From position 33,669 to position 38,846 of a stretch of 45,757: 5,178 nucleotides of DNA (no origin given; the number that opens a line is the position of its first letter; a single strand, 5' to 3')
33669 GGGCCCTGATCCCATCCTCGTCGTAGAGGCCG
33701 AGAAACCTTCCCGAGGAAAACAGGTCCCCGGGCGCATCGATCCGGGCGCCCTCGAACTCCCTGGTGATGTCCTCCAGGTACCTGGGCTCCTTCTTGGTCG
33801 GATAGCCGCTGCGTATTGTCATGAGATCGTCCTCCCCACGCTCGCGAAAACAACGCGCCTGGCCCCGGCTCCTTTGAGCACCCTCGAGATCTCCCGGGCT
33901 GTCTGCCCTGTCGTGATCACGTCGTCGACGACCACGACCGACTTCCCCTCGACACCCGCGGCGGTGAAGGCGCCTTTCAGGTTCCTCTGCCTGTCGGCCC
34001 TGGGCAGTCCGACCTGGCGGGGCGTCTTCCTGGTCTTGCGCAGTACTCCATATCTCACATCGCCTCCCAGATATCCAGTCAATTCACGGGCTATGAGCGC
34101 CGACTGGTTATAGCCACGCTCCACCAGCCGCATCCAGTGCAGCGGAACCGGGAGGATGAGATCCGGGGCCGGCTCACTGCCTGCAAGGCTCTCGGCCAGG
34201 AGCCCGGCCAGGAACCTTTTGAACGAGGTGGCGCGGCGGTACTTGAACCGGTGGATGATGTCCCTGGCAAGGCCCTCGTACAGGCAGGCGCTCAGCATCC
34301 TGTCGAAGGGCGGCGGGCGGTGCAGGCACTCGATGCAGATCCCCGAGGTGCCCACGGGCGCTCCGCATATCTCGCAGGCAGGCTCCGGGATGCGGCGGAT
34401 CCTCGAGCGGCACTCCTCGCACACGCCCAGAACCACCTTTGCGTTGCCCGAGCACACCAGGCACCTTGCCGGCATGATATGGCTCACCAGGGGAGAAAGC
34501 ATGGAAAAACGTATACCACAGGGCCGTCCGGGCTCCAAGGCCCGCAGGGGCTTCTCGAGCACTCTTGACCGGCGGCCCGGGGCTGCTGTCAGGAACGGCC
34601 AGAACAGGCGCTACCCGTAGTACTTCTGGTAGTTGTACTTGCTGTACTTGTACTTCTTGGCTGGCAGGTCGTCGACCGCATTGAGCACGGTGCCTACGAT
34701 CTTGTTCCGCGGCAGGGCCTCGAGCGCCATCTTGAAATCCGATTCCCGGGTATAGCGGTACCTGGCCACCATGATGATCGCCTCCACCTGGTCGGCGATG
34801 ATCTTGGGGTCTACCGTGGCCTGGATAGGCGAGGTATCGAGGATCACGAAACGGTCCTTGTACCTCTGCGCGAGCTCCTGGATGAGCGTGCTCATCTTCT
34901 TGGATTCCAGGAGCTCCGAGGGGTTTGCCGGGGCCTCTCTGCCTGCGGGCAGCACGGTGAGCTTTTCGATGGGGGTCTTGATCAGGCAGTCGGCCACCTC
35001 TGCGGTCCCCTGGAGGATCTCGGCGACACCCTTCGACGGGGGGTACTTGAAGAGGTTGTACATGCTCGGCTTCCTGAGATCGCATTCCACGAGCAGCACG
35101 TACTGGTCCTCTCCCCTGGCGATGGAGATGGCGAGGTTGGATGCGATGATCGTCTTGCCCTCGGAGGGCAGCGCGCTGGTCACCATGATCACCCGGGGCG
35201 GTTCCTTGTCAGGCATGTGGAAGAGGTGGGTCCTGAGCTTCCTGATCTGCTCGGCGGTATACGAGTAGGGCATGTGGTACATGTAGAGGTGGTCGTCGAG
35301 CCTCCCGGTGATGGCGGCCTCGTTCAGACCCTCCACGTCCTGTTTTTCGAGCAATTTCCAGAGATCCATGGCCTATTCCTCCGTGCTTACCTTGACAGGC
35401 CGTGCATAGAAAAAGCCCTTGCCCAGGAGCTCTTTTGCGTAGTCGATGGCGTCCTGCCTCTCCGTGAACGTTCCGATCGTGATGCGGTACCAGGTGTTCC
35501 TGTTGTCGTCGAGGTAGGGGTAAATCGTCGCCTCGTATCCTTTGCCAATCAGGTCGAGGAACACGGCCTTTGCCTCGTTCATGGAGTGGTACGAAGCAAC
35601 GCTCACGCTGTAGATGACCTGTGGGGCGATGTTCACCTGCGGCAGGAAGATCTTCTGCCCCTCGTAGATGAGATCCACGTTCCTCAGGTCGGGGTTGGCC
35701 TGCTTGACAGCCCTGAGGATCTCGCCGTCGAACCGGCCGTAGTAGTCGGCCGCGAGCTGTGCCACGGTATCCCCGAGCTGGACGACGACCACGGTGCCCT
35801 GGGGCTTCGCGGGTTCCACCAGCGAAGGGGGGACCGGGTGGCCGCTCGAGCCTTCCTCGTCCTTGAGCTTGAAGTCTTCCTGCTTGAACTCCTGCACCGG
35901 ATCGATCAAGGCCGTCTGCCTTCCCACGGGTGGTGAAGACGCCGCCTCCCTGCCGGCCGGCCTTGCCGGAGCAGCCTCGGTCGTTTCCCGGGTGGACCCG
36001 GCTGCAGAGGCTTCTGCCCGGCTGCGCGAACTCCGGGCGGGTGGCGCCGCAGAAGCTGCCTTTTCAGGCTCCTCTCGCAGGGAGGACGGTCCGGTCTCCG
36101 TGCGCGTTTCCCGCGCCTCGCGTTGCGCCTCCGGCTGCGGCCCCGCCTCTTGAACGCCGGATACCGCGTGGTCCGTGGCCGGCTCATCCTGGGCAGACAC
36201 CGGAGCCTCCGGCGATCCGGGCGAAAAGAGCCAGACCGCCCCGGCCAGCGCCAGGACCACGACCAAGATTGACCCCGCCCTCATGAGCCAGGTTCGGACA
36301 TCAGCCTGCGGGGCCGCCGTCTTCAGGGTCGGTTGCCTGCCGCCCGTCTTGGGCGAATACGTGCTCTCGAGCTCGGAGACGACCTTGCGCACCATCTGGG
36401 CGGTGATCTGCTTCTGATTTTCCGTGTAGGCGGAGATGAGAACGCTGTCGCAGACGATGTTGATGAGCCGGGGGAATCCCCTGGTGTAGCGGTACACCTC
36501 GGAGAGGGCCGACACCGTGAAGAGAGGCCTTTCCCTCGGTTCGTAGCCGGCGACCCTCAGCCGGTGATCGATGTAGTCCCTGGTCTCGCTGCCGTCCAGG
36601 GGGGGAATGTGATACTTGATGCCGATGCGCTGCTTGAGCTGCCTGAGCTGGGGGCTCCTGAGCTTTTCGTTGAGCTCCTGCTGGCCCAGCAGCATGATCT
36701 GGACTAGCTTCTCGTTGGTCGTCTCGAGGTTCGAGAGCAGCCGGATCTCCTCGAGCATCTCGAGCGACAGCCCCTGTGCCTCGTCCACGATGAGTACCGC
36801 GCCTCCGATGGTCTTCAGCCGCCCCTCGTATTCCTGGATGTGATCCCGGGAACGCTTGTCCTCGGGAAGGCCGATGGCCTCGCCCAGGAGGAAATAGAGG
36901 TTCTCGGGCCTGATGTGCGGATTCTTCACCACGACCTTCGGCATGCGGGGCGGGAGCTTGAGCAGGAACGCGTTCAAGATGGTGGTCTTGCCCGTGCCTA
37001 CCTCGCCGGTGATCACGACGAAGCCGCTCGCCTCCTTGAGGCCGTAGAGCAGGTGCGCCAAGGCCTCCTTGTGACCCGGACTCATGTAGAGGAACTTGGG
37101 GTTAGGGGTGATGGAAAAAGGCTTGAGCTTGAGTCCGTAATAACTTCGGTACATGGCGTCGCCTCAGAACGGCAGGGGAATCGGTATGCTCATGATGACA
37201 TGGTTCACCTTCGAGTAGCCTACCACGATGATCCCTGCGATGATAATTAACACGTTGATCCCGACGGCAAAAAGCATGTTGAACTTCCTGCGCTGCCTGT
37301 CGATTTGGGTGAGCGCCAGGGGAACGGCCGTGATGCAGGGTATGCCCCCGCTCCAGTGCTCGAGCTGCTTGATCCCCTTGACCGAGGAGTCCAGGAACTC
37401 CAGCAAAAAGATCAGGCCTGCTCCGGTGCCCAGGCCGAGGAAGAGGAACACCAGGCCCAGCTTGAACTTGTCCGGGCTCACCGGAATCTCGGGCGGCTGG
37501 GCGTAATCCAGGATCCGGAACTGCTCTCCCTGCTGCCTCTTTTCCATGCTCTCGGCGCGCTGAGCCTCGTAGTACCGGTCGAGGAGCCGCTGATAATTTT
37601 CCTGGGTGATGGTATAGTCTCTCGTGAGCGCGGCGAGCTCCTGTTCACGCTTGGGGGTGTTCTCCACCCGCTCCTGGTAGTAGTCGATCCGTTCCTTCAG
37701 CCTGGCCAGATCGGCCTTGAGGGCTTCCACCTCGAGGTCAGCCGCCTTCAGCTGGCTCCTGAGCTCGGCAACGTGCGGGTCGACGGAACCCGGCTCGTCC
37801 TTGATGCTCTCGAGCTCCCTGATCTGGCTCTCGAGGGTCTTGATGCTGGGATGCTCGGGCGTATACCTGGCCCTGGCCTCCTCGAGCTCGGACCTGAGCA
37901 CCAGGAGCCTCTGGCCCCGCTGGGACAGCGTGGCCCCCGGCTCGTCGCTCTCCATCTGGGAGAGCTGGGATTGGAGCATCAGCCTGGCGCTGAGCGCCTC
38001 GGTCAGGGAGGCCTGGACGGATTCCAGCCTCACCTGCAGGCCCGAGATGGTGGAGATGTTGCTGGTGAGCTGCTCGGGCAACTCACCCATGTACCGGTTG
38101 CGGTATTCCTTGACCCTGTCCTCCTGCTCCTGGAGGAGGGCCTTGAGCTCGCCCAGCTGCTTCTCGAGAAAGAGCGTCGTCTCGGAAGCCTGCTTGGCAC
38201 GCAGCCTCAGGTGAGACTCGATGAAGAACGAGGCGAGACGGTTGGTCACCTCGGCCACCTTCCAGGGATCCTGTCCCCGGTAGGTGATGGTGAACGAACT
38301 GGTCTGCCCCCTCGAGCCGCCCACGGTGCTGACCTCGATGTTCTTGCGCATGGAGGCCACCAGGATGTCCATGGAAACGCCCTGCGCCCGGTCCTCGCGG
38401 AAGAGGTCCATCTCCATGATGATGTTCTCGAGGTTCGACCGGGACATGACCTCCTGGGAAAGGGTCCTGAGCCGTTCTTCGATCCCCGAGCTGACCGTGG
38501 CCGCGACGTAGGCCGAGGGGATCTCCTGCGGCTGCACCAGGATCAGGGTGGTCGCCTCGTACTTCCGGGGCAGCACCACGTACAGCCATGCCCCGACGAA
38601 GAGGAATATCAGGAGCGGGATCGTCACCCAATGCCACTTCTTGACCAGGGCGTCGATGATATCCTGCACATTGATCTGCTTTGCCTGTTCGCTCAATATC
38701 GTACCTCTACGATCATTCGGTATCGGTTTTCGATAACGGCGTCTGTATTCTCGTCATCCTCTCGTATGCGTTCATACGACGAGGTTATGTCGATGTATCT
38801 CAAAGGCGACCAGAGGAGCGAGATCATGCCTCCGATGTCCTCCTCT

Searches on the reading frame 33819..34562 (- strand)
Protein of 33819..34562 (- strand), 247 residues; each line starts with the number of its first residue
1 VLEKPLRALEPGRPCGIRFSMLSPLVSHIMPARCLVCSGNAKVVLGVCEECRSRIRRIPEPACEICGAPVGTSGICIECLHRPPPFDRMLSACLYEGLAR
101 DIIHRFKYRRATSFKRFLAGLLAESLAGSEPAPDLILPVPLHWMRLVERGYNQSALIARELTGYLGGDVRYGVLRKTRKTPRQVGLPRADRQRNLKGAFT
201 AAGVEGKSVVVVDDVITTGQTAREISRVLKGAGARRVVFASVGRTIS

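Call 24: search_protein_families(library=ncbifam, proteins=[window:33819-34562:-], max_evalue=0.00001)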
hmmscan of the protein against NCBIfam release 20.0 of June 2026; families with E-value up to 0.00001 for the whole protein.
window:33819-34562:- (247 aa): 8 families
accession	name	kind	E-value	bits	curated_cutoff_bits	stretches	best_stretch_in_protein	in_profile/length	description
NF008616.0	PRK11595.1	equivalog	2.1e-41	141.9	304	1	30-246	4-227/227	DNA utilization protein GntX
TIGR00201.1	comF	subfamily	7.5e-30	104.3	233.55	1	48-238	1-184/190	ComF family protein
TIGR01251.1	ribP_PPkin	subfamily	2.2e-08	33.4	113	1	169-240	183-244/309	ribose-phosphate diphosphokinase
NF002095.0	PRK00934.1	equivalog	4.2e-08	32.7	296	1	169-242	179-241/287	ribose-phosphate diphosphokinase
NF002620.0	PRK02277.1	subfamily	3.5e-07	30.1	115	1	193-239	126-174/201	orotate phosphoribosyltransferase-like protein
TIGR01367.1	pyrE_Therm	equivalog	1.9e-06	27.7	150.25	1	188-242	89-141/187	orotate phosphoribosyltransferase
NF005299.0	PRK06827.1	subfamily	3.9e-06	25.8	327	1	199-240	258-299/383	phosphoribosylpyrophosphate synthetase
NF005592.0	PRK07322.1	subfamily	4.8e-06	26.1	143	1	199-237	113-151/180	adenine phosphoribosyltransferase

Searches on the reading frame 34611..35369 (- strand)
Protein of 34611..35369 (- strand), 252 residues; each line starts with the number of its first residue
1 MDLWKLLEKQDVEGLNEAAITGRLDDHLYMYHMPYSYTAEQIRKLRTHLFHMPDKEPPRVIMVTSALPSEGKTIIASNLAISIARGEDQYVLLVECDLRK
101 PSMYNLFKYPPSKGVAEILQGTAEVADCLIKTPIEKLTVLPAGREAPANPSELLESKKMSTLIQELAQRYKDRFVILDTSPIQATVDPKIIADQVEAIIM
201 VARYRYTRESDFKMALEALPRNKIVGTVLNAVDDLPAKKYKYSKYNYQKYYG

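Call 24: search_protein_families(library=ncbifam, proteins=[window:34611-35369:-], max_evalue=0.00001)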
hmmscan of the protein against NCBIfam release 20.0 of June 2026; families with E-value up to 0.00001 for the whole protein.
window:34611-35369:- (252 aa): 7 families
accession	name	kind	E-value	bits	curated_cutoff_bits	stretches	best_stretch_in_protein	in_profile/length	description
TIGR03018.1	pepcterm_TyrKin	hypoth_equivalog_domain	1.1e-55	188.3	230.65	1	33-230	6-207/207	XrtA-associated tyrosine autokinase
TIGR01007.1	eps_fam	subfamily_domain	5.6e-39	133.8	108.05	1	40-245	1-203/204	polysaccharide biosynthesis tyrosine autokinase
NF008568.0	PRK11519.1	equivalog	7.8e-38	130.1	1068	1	32-248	500-714/720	tyrosine-protein kinase Wzc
NF007350.0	PRK09841.1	equivalog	3.7e-31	108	1248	1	34-250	507-720/726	tyrosine-protein kinase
TIGR03029.1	EpsG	equivalog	2.4e-29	102.3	313.8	1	22-230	67-273/274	chain length determinant protein tyrosine kinase EpsG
TIGR01005.1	eps_transp_fam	subfamily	3.6e-26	91.6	411.7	1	32-246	520-732/754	exopolysaccharide transport protein family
TIGR01968.1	minD_bact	equivalog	2.3e-06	27.2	212.9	1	59-184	2-125/261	septum site-determining protein MinD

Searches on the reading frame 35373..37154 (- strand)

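Call 24: search_protein_families(library=ncbifam, proteins=[window:35373-37154:-], max_evalue=0.00001)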
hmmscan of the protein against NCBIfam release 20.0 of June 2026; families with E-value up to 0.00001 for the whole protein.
window:35373-37154:- (593 aa): 1 family
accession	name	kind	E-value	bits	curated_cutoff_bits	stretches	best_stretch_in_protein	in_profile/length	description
TIGR03015.1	pepcterm_ATPase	hypoth_equivalog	3.4e-80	269.3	324.5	1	1-264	1-268/269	XrtA/PEP-CTERM system-associated ATPase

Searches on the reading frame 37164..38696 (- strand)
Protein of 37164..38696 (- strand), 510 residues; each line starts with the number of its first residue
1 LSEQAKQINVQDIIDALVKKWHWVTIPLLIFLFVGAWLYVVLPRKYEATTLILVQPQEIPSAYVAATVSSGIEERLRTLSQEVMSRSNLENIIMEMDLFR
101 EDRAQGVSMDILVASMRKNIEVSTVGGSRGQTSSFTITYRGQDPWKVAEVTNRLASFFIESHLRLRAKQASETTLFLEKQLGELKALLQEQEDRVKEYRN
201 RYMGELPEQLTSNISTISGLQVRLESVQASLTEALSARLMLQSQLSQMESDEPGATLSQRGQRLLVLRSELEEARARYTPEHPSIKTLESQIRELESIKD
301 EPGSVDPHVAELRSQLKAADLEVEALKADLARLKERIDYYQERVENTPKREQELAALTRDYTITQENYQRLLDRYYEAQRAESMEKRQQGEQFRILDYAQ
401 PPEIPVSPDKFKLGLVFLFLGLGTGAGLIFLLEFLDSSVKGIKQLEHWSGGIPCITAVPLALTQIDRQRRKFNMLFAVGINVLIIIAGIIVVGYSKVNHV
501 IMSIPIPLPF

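Call 24: search_protein_families(library=ncbifam, proteins=[window:37164-38696:-], max_evalue=0.00001)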
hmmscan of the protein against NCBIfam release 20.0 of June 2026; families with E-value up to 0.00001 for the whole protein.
window:37164-38696:- (510 aa): 7 families
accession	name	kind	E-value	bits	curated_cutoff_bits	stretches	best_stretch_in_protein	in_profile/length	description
TIGR03007.1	pepcterm_ChnLen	equivalog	1e-81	274.7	278.85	1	16-491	9-492/498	XrtA system polysaccharide chain length determinant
TIGR03017.1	EpsF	equivalog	1.2e-24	86.9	422.75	1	10-446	3-432/444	chain length determinant protein EpsF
NF008568.0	PRK11519.1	equivalog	8.6e-15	53.9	1068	2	333-471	351-483/720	tyrosine-protein kinase Wzc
TIGR01005.1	eps_transp_fam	subfamily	2.4e-12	45.9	411.7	1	102-470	128-489/754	exopolysaccharide transport protein family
NF007350.0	PRK09841.1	equivalog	4.3e-12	44.9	1248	0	124-201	219-296/726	tyrosine-protein kinase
TIGR01006.1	polys_exp_MPA1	subfamily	9.6e-09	35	296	0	2-109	2-112/226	CspC family polysaccharide chain length determinant protein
NF041864.1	EpsV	equivalog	1.2e-06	27.4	800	0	110-302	145-327/484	PCP family exopolysaccharide biosynthesis protein EpsV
